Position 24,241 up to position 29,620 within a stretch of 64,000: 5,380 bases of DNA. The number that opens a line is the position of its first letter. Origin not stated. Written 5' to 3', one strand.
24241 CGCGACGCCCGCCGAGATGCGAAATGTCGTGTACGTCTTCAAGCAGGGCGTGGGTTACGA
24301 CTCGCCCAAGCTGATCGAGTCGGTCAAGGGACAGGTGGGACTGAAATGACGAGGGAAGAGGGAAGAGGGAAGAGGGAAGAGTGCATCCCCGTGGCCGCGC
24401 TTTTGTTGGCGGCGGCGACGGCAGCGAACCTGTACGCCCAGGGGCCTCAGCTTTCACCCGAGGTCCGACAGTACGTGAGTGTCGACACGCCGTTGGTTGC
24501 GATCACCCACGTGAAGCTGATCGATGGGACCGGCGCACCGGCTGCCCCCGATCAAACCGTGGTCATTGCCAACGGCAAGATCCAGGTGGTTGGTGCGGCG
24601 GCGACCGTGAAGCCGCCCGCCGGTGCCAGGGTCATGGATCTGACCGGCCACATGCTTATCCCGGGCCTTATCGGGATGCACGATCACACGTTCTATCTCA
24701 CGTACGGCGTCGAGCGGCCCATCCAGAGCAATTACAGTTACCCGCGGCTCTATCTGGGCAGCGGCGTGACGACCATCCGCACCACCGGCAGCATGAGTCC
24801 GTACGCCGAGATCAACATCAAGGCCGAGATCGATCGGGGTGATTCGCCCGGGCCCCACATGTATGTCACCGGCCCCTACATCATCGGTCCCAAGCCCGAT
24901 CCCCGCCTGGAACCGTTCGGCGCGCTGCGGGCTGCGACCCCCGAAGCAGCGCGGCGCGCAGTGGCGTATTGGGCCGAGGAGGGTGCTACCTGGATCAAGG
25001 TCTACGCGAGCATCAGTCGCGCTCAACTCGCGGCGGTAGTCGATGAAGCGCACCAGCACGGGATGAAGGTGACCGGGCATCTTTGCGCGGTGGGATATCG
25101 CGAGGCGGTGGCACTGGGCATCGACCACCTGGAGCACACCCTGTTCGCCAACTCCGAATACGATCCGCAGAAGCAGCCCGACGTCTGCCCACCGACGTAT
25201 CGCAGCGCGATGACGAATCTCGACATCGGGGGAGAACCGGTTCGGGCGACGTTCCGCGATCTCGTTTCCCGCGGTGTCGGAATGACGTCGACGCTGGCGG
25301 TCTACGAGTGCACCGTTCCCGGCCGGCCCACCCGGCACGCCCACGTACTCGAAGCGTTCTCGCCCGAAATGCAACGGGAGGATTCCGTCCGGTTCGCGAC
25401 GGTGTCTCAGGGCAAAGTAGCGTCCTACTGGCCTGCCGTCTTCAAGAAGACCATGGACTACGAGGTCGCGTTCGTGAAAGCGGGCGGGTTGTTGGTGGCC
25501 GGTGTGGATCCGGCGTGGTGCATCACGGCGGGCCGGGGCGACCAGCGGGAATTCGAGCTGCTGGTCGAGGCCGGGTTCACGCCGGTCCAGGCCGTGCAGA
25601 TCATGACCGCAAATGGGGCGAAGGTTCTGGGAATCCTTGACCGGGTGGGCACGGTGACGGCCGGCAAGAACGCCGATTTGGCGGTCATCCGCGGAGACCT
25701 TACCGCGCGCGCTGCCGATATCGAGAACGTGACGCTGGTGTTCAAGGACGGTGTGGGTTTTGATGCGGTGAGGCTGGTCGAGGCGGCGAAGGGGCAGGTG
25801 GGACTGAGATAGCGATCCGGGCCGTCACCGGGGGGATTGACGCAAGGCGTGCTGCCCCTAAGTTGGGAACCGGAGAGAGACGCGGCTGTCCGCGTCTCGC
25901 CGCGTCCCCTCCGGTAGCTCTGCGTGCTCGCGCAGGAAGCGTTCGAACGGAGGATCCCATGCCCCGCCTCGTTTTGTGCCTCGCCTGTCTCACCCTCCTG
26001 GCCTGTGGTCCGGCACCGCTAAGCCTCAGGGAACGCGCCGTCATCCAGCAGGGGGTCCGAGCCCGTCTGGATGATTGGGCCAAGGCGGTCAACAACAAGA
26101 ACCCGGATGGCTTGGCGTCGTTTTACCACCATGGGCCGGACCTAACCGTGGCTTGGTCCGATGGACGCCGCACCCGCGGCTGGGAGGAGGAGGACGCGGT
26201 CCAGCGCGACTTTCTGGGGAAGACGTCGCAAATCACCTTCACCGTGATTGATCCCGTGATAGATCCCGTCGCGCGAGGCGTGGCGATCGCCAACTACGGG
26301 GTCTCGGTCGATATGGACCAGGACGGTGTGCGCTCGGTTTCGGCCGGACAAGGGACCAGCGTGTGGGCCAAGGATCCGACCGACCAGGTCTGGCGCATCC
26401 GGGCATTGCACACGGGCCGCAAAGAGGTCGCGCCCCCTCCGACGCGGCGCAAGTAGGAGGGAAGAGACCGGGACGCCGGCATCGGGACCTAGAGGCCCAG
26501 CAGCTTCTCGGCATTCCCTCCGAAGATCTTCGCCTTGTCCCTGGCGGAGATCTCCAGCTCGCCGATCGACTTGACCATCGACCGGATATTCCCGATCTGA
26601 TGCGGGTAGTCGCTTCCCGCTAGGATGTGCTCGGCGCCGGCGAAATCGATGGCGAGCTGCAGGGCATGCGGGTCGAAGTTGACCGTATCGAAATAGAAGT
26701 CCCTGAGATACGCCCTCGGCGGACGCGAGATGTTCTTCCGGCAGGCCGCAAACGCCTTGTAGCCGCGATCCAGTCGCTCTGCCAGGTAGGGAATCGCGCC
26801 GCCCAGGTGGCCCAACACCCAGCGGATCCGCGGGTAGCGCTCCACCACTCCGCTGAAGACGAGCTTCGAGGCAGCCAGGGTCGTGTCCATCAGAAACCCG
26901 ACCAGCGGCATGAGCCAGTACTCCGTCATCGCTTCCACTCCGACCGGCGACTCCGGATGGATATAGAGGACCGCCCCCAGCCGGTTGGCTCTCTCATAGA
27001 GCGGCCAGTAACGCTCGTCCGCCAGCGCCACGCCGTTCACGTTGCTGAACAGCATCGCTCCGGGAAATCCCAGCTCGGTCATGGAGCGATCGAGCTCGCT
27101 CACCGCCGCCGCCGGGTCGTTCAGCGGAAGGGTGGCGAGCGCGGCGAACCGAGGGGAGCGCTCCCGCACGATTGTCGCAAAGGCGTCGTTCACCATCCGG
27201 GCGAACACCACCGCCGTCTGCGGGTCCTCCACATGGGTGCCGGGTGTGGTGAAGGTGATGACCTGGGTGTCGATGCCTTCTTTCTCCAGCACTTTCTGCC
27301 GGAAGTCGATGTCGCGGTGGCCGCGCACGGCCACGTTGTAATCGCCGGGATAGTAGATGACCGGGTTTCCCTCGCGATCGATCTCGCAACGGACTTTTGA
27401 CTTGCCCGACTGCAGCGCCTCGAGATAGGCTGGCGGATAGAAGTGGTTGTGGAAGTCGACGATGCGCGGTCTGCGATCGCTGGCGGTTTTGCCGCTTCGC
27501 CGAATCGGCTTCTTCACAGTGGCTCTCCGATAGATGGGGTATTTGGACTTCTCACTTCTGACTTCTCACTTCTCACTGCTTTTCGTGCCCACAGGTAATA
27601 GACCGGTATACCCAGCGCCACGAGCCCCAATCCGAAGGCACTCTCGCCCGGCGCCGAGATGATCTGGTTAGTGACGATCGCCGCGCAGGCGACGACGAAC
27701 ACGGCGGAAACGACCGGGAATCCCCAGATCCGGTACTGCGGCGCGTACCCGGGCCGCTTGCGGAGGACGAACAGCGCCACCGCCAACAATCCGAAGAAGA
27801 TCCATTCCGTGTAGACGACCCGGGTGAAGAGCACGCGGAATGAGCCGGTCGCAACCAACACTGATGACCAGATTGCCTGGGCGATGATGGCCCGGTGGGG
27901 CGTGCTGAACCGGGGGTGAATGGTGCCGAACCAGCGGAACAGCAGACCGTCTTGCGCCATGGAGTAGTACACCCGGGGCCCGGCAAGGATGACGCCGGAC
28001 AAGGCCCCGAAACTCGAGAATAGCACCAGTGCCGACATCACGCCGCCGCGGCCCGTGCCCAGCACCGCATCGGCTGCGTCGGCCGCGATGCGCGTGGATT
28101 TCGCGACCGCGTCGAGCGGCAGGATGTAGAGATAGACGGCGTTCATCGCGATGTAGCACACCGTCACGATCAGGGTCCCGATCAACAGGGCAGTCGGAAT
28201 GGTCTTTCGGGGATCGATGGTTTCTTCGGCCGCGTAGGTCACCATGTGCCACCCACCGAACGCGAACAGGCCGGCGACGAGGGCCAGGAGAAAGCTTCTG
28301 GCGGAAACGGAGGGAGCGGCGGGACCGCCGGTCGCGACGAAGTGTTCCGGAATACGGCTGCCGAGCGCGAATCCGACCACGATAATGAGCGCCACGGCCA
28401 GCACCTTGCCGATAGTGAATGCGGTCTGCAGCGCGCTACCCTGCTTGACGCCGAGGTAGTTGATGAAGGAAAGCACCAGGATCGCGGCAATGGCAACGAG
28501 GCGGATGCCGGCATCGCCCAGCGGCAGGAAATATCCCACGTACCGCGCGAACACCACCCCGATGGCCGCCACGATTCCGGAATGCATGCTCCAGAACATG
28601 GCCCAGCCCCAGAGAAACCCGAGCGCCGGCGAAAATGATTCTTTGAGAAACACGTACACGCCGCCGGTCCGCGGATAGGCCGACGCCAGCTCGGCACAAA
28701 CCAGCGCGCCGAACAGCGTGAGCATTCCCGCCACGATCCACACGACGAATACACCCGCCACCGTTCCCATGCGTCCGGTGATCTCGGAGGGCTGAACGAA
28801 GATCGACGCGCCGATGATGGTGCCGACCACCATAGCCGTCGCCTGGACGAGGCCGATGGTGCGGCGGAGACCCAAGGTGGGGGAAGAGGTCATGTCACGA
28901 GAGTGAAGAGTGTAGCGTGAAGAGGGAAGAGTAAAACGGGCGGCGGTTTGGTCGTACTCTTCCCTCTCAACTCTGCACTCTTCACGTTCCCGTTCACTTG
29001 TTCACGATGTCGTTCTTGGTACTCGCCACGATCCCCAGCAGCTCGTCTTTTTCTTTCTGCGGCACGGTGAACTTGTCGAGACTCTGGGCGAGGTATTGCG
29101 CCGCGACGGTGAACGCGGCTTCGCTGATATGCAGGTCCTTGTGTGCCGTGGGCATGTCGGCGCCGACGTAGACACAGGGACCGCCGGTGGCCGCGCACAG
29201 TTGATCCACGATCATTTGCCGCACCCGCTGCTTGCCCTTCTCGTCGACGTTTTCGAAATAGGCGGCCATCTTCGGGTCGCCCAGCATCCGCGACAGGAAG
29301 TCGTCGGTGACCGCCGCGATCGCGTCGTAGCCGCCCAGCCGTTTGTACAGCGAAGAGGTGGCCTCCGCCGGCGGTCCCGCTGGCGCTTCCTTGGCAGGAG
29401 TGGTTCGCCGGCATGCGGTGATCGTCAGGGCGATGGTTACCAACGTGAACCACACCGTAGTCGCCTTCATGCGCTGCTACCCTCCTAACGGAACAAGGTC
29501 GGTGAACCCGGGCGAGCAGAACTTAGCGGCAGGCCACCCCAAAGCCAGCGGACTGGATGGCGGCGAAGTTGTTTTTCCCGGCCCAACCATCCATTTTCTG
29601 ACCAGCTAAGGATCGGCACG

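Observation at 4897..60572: Dispersed family of hairpin elements whose arms are tandem arrays of 7-8 nt units (at least 17 loci in 64 kb)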

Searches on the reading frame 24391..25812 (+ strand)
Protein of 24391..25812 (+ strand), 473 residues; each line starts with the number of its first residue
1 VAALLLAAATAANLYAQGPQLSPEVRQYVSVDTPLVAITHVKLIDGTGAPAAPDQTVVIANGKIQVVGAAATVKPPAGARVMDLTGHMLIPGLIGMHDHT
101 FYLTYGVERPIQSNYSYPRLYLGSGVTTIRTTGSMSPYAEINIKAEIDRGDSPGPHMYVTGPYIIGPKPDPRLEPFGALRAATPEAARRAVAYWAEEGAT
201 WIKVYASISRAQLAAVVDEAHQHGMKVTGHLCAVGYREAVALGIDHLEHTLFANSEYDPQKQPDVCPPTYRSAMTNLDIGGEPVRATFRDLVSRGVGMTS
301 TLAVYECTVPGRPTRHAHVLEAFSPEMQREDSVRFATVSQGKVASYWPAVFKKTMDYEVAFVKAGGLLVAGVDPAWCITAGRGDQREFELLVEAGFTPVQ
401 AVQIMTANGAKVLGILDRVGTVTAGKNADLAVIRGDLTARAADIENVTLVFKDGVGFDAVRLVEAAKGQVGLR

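Call 36: search_protein_families(library=pfam, proteins=[window:24391-25812:+], max_evalue=0.00001)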
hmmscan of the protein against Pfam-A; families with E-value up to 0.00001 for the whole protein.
window:24391-25812:+ (473 aa): 2 families
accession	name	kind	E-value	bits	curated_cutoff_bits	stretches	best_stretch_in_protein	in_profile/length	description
PF01979.26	Amidohydro_1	-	9.3e-18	65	25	1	391-454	267-342/345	Amidohydrolase family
PF07969.17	Amidohydro_3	-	1.1e-10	42.1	29.7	1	397-454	408-468/472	Amidohydrolase family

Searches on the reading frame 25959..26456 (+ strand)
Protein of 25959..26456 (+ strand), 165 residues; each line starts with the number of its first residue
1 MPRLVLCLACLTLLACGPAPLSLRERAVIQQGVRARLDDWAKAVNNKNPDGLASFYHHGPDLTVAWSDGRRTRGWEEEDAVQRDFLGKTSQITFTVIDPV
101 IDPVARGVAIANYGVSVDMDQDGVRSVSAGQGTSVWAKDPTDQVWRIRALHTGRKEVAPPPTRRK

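Call 65: search_protein_families(library=pfam, proteins=[window:25959-26456:+], max_evalue=0.00001)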
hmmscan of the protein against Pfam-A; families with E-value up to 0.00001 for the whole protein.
window:25959-26456:+ (165 aa): 2 families
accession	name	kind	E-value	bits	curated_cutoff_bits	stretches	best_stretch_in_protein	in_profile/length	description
PF14534.12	DUF4440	-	1.6e-08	35.3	25.2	1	33-147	1-107/107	Domain of unknown function (DUF4440)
PF13474.12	SnoaL_3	-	6.7e-06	26.9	22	1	33-151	1-115/121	SnoaL-like domain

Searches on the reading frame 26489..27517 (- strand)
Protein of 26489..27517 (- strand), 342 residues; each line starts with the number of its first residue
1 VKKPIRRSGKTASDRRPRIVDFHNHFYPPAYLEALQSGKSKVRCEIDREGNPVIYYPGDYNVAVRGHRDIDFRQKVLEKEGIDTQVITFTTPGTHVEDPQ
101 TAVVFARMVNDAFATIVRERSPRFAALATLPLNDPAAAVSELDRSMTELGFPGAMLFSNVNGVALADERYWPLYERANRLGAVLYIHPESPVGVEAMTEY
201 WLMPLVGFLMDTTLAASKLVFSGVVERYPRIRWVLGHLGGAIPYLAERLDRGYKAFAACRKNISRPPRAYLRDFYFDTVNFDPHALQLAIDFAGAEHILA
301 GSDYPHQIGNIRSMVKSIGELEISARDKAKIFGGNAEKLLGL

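Call 36: search_protein_families(library=pfam, proteins=[window:26489-27517:-], max_evalue=0.00001)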
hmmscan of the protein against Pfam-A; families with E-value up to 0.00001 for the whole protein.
window:26489-27517:- (342 aa): 1 family
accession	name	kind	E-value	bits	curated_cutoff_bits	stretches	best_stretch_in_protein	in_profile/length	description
PF04909.20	Amidohydro_2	-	2.9e-43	149.1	26.4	1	20-342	1-289/289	Amidohydrolase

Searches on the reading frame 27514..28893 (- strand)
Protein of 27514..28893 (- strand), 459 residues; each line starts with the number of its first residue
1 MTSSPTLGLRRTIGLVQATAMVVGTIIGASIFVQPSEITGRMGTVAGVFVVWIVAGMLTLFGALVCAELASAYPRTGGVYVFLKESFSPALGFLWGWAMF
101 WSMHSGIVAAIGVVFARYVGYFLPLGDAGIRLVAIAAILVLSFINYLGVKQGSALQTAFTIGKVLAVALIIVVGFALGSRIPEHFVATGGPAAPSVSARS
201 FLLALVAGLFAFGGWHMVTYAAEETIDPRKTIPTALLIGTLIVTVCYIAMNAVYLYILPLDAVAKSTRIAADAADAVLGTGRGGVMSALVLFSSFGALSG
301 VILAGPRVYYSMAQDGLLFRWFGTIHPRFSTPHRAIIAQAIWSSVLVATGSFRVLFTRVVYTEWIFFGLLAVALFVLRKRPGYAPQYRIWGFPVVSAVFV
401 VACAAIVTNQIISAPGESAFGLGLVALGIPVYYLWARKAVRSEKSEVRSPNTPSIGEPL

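Call 36: search_protein_families(library=pfam, proteins=[window:27514-28893:-], max_evalue=0.00001)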
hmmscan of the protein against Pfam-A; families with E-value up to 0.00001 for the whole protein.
window:27514-28893:- (459 aa): 2 families
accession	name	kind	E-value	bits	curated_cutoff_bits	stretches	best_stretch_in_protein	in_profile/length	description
PF13520.12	AA_permease_2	-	1.9e-58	198.9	27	1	13-416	1-410/427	Amino acid permease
PF00324.27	AA_permease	-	1.5e-37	129.9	24.6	1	19-415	3-425/470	Amino acid permease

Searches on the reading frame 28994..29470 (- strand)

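Call 36: search_protein_families(library=pfam, proteins=[window:28994-29470:-], max_evalue=0.00001)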
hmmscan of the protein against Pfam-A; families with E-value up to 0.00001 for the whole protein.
window:28994-29470:- (158 aa): 1 family
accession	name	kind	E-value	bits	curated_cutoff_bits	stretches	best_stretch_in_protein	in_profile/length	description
PF01152.27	Bac_globin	-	2.1e-13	50.9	21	1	40-156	1-120/121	Bacterial-like globin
